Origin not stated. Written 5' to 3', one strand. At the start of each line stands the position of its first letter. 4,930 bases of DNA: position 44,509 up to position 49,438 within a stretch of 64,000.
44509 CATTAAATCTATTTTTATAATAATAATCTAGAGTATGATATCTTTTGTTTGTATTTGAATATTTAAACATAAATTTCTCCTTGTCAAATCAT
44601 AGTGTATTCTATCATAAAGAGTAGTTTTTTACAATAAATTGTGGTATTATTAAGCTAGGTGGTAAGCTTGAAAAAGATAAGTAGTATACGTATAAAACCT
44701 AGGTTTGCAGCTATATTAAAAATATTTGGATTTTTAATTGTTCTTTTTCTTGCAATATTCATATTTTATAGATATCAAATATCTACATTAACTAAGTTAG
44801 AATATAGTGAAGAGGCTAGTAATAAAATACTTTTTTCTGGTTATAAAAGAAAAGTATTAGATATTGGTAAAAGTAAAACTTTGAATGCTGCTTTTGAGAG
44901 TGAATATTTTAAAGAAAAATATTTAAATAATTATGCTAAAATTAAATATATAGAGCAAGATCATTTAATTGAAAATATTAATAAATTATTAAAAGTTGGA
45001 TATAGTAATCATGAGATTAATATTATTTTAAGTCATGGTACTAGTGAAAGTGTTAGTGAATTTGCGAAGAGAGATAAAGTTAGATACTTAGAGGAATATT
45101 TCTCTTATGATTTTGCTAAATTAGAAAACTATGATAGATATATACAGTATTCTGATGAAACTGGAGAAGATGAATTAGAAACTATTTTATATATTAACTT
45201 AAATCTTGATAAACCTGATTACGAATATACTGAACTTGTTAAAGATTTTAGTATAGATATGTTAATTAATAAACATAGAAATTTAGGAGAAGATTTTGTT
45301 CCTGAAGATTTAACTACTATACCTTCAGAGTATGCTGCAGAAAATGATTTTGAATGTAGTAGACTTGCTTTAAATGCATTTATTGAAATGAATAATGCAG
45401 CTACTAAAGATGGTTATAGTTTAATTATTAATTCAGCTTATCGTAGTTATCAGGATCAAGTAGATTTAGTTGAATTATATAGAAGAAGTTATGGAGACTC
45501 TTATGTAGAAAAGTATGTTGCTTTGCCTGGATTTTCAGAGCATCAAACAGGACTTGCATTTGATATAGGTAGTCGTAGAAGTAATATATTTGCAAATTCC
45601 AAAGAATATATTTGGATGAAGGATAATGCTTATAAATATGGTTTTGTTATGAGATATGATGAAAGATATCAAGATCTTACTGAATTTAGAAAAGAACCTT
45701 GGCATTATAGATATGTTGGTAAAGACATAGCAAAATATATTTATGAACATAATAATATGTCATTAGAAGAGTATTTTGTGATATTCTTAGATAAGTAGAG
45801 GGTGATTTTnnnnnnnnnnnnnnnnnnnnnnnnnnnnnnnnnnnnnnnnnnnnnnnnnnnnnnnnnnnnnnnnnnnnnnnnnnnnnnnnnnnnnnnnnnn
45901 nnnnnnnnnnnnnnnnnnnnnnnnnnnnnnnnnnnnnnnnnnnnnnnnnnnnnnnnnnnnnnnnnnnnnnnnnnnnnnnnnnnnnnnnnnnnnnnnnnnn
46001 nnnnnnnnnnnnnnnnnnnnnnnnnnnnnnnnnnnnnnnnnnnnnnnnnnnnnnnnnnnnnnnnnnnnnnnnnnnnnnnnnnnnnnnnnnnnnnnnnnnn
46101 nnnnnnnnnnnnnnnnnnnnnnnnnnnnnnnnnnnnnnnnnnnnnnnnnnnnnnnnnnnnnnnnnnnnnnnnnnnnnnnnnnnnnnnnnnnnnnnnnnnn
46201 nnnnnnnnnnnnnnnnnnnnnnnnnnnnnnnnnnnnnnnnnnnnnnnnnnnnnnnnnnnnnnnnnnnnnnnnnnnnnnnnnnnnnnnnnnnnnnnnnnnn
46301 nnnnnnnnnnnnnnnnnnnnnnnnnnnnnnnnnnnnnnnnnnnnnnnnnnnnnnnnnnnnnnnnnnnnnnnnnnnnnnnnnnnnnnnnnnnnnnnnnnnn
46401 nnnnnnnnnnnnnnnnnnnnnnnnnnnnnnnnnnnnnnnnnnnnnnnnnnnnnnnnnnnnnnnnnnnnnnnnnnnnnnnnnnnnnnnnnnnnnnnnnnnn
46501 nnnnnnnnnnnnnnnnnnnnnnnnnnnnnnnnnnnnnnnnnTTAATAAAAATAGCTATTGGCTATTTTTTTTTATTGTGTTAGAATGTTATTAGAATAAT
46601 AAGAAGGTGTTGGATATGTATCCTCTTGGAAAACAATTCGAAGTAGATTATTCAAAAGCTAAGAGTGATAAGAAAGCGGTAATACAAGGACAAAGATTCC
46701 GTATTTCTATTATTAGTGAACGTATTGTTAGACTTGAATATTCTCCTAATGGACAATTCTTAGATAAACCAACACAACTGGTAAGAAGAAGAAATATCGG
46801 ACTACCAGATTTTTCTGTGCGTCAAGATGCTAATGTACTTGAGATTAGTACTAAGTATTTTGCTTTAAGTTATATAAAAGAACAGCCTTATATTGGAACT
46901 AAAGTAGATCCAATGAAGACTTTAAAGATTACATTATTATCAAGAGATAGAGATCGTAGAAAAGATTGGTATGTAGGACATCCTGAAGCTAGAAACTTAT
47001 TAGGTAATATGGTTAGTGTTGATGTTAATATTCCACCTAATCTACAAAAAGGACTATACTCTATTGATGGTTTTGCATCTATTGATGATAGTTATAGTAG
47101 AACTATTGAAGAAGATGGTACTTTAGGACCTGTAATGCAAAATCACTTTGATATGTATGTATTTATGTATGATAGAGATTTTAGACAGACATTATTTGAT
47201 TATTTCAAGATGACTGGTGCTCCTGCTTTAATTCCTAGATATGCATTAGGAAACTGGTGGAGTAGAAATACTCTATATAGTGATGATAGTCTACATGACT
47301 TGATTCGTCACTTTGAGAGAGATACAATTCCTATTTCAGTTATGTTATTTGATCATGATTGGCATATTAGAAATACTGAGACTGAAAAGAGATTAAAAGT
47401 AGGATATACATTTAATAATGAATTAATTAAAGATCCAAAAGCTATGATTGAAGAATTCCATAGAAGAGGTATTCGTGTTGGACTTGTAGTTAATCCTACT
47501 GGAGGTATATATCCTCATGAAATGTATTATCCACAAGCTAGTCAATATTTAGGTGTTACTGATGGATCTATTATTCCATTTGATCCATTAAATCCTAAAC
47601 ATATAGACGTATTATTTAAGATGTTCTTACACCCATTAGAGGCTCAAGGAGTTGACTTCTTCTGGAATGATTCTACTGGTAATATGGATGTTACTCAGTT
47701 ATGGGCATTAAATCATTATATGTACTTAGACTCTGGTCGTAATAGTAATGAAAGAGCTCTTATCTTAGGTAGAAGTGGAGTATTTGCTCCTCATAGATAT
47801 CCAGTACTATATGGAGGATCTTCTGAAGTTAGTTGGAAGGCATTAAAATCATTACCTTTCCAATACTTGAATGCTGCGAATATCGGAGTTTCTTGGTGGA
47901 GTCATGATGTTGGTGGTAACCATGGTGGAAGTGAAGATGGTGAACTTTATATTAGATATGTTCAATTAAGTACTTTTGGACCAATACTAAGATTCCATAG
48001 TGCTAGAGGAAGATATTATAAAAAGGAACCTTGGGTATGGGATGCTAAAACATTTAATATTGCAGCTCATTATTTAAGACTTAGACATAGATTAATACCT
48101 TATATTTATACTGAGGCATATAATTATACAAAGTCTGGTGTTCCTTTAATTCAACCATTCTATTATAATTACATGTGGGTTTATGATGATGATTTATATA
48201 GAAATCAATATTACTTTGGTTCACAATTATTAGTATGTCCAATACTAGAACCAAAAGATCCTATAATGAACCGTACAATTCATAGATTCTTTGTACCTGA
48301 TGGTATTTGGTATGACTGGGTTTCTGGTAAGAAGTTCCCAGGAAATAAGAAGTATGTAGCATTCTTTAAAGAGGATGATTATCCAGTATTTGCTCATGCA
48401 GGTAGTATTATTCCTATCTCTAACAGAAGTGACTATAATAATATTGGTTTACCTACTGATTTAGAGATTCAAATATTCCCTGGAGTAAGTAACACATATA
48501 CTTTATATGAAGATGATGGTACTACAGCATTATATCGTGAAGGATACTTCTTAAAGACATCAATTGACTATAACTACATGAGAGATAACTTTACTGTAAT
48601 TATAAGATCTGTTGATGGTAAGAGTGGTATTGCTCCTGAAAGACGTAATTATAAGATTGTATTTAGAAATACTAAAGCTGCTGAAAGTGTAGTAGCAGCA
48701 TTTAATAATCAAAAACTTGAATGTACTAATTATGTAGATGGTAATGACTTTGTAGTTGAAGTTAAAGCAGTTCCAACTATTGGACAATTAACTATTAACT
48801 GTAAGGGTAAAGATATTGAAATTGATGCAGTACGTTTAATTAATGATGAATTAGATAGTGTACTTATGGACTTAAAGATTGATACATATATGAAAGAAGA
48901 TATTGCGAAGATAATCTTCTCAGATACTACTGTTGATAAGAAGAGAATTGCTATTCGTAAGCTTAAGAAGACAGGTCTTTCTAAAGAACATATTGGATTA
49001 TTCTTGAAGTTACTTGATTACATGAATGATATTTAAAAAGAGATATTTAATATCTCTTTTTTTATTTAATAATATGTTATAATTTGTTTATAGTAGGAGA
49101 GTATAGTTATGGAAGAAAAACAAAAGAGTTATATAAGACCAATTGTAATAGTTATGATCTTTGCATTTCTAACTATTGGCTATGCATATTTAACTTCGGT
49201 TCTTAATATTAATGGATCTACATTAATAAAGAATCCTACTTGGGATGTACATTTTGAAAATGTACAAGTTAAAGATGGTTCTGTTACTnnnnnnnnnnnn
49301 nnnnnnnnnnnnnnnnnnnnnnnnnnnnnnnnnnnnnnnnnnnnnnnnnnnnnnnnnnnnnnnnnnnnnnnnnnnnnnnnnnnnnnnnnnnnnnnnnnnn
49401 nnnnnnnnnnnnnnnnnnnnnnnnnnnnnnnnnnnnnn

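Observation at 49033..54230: Tandem duplication of a whole transcription unit encoding two roughly 835-aa surface proteins with a mosaic conserved-variable-conserved pattern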

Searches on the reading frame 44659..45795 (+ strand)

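Call 4: search_protein_families(library=pfam, proteins=[window:44659-45795:+], max_evalue=0.1)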
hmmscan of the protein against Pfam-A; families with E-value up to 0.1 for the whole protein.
window:44659-45795:+ (379 aa): 1 family
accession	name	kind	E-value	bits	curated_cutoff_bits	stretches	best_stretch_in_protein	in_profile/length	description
PF02557.22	VanY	-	1.4e-34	119.1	25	1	237-355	8-132/132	D-alanyl-D-alanine carboxypeptidase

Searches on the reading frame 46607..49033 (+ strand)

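Call 4: search_protein_families(library=pfam, proteins=[window:46607-49033:+], max_evalue=0.1)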
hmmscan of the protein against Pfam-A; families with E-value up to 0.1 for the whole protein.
window:46607-49033:+ (809 aa): 3 families
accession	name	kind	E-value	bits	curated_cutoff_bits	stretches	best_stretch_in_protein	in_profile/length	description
PF01055.32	Glyco_hydro_31_2nd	-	2.9e-50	171.9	23.5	1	206-502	1-327/328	Glycosyl hydrolases family 31 TIM-barrel domain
PF21365.3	Glyco_hydro_31_3rd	-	2.1e-15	57.4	24.4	1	511-602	1-87/87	Glycosyl hydrolase family 31 C-terminal domain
PF17137.9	DUF5110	-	1e-11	45.2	27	1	619-688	2-70/71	Domain of unknown function (DUF5110)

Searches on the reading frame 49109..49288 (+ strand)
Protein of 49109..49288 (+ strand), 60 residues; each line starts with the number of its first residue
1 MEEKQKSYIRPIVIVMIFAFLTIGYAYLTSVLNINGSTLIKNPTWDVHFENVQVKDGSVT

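Call 63: search_protein_families(library=ncbifam, proteins=[window:49109-49288:+], max_evalue=10)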
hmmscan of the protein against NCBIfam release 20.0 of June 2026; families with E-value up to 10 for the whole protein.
window:49109-49288:+ (60 aa): 1 family
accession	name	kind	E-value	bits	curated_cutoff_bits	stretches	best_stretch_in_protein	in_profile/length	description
NF033880.1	Prli42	equivalog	0.05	13.4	27.5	1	5-21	3-19/31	stressosome-associated protein Prli42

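Call 64: search_protein_families(library=pfam, proteins=[window:49109-49288:+], max_evalue=10)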
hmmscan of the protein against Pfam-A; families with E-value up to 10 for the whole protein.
window:49109-49288:+ (60 aa): 0 families
